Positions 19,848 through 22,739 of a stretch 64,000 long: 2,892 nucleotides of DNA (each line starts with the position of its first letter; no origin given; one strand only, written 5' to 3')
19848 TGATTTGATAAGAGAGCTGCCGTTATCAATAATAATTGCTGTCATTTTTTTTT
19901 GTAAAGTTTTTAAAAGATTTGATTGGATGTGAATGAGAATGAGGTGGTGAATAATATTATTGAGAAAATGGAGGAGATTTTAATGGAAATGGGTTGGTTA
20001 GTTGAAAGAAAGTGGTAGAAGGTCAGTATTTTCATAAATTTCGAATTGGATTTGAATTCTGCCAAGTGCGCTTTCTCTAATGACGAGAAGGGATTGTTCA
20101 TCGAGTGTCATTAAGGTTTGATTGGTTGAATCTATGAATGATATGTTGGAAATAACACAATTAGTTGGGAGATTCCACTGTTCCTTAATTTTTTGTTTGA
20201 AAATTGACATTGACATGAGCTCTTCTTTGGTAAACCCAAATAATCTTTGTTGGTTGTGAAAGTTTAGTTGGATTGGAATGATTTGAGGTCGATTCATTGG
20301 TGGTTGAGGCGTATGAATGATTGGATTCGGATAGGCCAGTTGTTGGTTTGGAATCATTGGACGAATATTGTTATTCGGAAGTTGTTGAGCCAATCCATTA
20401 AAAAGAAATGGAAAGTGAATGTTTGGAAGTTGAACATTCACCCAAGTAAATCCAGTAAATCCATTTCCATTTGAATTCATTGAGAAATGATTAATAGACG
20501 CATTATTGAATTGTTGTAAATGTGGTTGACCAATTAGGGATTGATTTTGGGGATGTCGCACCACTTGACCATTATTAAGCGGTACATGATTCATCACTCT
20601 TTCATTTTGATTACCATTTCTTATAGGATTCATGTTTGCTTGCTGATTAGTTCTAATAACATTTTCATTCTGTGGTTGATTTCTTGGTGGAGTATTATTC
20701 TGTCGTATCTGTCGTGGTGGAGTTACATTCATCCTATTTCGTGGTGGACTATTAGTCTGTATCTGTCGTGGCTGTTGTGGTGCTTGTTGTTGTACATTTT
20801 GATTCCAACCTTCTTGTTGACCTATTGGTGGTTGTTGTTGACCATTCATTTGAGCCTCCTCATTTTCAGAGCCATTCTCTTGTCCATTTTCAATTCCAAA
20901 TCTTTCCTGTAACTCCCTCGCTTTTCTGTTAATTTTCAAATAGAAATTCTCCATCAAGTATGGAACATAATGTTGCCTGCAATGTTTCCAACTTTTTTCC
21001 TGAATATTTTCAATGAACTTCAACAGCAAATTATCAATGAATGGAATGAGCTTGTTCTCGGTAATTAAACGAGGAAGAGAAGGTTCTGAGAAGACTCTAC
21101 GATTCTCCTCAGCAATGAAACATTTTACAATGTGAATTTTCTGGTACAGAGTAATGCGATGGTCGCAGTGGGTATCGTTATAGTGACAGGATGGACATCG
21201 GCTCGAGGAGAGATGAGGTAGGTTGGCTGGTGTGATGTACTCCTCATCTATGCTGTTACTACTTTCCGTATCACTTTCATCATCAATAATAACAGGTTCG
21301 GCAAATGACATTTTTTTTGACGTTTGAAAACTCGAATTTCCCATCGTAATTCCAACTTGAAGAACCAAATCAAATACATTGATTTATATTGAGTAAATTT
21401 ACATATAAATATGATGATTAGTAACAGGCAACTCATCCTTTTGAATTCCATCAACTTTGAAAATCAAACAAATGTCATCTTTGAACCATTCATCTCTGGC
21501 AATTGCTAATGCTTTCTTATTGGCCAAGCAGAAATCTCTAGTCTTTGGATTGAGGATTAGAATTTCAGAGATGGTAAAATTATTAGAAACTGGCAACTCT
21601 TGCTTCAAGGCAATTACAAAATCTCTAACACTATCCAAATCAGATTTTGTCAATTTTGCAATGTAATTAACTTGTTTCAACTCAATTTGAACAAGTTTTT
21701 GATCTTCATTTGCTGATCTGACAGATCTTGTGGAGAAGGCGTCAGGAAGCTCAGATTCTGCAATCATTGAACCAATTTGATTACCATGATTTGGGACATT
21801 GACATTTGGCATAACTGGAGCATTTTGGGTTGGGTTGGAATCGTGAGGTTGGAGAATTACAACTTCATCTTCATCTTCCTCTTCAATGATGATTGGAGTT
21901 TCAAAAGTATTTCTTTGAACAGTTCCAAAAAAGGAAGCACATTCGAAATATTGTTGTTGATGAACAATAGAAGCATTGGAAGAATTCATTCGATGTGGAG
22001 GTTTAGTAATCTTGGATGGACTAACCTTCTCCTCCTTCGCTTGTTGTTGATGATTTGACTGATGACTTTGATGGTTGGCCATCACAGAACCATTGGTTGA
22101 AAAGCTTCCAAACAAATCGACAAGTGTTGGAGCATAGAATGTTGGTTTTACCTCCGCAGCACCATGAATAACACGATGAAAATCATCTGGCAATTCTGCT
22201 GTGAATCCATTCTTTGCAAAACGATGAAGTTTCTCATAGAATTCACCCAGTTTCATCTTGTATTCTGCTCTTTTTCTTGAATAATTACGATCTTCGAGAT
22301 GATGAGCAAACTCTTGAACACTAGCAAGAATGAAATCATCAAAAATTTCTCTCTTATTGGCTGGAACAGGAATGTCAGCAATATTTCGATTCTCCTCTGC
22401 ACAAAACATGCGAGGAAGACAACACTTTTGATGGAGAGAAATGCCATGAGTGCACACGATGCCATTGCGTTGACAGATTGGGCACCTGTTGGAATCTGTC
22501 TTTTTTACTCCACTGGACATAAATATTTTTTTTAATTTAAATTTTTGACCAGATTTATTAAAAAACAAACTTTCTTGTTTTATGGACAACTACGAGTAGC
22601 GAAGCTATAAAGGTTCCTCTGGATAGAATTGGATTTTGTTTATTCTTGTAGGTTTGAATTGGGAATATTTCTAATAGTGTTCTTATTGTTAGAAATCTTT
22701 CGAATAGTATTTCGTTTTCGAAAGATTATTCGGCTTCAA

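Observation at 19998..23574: Tandem array of three paralogous genes encoding an apparently undescribed C-x2-C-x6-7-C-x-H / 'AEEN-box' protein family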

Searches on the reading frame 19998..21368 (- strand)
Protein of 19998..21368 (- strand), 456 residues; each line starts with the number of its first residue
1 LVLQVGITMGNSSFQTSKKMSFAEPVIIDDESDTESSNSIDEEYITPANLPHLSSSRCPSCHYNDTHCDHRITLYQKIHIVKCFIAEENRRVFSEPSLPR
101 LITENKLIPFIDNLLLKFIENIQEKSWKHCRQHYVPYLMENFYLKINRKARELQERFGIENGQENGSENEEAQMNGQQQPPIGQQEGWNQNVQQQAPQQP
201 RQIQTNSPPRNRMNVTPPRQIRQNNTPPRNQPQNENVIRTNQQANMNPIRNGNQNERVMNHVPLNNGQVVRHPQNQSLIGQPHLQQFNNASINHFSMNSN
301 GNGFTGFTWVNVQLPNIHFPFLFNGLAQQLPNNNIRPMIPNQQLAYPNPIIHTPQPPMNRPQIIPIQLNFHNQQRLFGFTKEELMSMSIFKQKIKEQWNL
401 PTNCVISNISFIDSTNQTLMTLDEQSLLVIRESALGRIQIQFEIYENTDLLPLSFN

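Call 3: search_protein_families(library=pfam, proteins=[window:19998-21368:-], max_evalue=1)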
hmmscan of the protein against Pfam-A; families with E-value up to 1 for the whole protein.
window:19998-21368:- (456 aa): 1 family
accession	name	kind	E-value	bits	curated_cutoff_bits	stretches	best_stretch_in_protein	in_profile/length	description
PF06758.18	Olduvai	-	0.25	11.9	23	1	37-59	29-51/68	Olduvai domain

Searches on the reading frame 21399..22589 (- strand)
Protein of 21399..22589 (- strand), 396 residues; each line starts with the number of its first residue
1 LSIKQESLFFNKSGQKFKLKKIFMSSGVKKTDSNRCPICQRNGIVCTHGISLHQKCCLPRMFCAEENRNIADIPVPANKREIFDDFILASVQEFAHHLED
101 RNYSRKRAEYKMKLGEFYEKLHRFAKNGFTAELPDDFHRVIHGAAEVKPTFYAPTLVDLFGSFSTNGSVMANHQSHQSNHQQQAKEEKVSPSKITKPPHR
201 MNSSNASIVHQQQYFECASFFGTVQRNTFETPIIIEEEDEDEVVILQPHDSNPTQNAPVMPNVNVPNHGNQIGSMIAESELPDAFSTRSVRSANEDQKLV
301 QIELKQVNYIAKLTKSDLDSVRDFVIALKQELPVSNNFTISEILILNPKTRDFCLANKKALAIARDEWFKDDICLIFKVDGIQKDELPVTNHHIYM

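Call 3: search_protein_families(library=pfam, proteins=[window:21399-22589:-], max_evalue=1)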
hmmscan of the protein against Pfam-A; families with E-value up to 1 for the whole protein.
window:21399-22589:- (396 aa): 2 families
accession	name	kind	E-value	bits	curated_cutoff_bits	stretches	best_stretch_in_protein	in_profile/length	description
PF24990.1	PAS_13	-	0.032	15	27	1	161-235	63-137/143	ERT1/acuK family PAS domain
PF22139.1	XPD_arch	-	0.19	12.3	27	1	297-330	5-38/110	DNA repair helicase XPD, arch domain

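Call 5: find_homologous_proteins(query=window:21399-22589:-, max_evalue=0.001)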
Query window:21399-22589:- (396 aa): 1 proteins with E <= 0.001 among 1604 candidates.
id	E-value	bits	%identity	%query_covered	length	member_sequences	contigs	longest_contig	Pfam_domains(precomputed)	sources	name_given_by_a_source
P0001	6.7e-252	853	100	94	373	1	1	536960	-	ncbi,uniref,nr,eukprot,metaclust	ncbi:hypothetical protein NAEGRDRAFT_65926 [Naegleria gruberi]|uniref:Uncharacterized protein n=1 Ta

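Call 23: list_cluster_members(proteins=[P0001, P0002, P0003, P0004])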
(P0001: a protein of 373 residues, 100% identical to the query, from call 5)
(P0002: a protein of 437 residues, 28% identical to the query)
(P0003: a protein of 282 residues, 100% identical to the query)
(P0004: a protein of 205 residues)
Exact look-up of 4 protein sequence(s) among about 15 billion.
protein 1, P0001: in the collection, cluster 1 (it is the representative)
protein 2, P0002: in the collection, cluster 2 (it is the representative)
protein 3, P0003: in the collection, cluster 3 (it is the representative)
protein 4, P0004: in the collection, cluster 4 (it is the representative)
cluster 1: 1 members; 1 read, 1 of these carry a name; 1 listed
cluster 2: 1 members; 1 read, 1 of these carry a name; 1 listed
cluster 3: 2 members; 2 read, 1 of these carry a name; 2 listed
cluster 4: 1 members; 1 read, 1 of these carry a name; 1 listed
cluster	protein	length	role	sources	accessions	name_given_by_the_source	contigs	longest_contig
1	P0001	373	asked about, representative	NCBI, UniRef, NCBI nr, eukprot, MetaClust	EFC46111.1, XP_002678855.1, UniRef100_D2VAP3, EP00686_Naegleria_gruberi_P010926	hypothetical protein NAEGRDRAFT_65926 [Naegleria gruberi] | Uncharacterized protein n=1 Tax=Naegleria gruberi TaxID=5762 RepID=D2VAP3_NAEGR | uncharacterized protein NAEGRDRAFT_65926 [Naegleria gruberi]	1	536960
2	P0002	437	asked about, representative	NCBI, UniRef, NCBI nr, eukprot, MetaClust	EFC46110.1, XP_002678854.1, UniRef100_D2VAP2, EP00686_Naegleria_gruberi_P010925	predicted protein [Naegleria gruberi] | Predicted protein n=1 Tax=Naegleria gruberi TaxID=5762 RepID=D2VAP2_NAEGR | uncharacterized protein NAEGRDRAFT_48002 [Naegleria gruberi]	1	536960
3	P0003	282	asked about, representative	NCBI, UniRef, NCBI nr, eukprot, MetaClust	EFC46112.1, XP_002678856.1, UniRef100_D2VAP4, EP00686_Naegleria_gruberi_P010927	predicted protein [Naegleria gruberi] | Predicted protein n=1 Tax=Naegleria gruberi TaxID=5762 RepID=D2VAP4_NAEGR | uncharacterized protein NAEGRDRAFT_65927 [Naegleria gruberi]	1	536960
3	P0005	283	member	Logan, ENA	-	-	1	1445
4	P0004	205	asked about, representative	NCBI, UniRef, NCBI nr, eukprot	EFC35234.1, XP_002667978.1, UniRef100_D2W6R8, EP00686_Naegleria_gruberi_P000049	predicted protein [Naegleria gruberi] | Predicted protein n=1 Tax=Naegleria gruberi TaxID=5762 RepID=D2W6R8_NAEGR | uncharacterized protein NAEGRDRAFT_55023 [Naegleria gruberi]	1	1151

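Call 24: find_encoding_contigs(protein=P0005, flank=3000)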
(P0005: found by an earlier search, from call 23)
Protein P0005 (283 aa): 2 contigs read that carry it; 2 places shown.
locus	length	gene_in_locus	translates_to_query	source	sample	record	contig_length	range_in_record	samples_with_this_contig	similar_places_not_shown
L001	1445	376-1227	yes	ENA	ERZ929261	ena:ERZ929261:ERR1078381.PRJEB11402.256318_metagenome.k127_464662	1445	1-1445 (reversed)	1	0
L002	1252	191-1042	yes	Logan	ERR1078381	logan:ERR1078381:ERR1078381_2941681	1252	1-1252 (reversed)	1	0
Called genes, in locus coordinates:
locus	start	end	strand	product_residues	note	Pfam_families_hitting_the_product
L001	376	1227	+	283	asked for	-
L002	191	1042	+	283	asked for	-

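Call 63: find_related_loci(query=P0001, collection=metagenome_contigs, flank=6000)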
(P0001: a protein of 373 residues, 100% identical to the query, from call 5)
Query P0001 (373 aa) in metagenome_contigs; peptide patterns used: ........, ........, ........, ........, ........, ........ (x = any residue, [..] = any of these).
112 stretches matched a pattern, but none encodes a relative of the query by tblastn (E <= 1e-3).

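Call 65: find_related_loci(query=P0001, collection=viral_contigs, flank=5000)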
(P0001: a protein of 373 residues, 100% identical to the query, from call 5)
Query P0001 (373 aa) in viral_contigs; peptide patterns used: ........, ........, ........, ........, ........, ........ (x = any residue, [..] = any of these).
11 stretches matched a pattern, but none encodes a relative of the query by tblastn (E <= 1e-3).

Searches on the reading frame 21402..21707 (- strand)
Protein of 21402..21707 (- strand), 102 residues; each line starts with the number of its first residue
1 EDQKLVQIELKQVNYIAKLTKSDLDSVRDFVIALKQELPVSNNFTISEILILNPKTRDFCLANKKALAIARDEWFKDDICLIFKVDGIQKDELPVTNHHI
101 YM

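Call 49: search_solved_structures(query=A8, max_evalue=10, show_alignments=2)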
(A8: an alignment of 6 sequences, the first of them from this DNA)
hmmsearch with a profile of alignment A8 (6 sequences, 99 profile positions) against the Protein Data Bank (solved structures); distinct sequences matched with E-value up to 10: 2.
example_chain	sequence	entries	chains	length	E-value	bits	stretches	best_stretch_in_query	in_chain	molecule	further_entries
6wcu_A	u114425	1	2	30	0.18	15.1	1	15-40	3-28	Septin-5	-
1pu6_A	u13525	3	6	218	4.3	10.7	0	11-45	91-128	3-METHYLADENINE DNA GLYCOSYLASE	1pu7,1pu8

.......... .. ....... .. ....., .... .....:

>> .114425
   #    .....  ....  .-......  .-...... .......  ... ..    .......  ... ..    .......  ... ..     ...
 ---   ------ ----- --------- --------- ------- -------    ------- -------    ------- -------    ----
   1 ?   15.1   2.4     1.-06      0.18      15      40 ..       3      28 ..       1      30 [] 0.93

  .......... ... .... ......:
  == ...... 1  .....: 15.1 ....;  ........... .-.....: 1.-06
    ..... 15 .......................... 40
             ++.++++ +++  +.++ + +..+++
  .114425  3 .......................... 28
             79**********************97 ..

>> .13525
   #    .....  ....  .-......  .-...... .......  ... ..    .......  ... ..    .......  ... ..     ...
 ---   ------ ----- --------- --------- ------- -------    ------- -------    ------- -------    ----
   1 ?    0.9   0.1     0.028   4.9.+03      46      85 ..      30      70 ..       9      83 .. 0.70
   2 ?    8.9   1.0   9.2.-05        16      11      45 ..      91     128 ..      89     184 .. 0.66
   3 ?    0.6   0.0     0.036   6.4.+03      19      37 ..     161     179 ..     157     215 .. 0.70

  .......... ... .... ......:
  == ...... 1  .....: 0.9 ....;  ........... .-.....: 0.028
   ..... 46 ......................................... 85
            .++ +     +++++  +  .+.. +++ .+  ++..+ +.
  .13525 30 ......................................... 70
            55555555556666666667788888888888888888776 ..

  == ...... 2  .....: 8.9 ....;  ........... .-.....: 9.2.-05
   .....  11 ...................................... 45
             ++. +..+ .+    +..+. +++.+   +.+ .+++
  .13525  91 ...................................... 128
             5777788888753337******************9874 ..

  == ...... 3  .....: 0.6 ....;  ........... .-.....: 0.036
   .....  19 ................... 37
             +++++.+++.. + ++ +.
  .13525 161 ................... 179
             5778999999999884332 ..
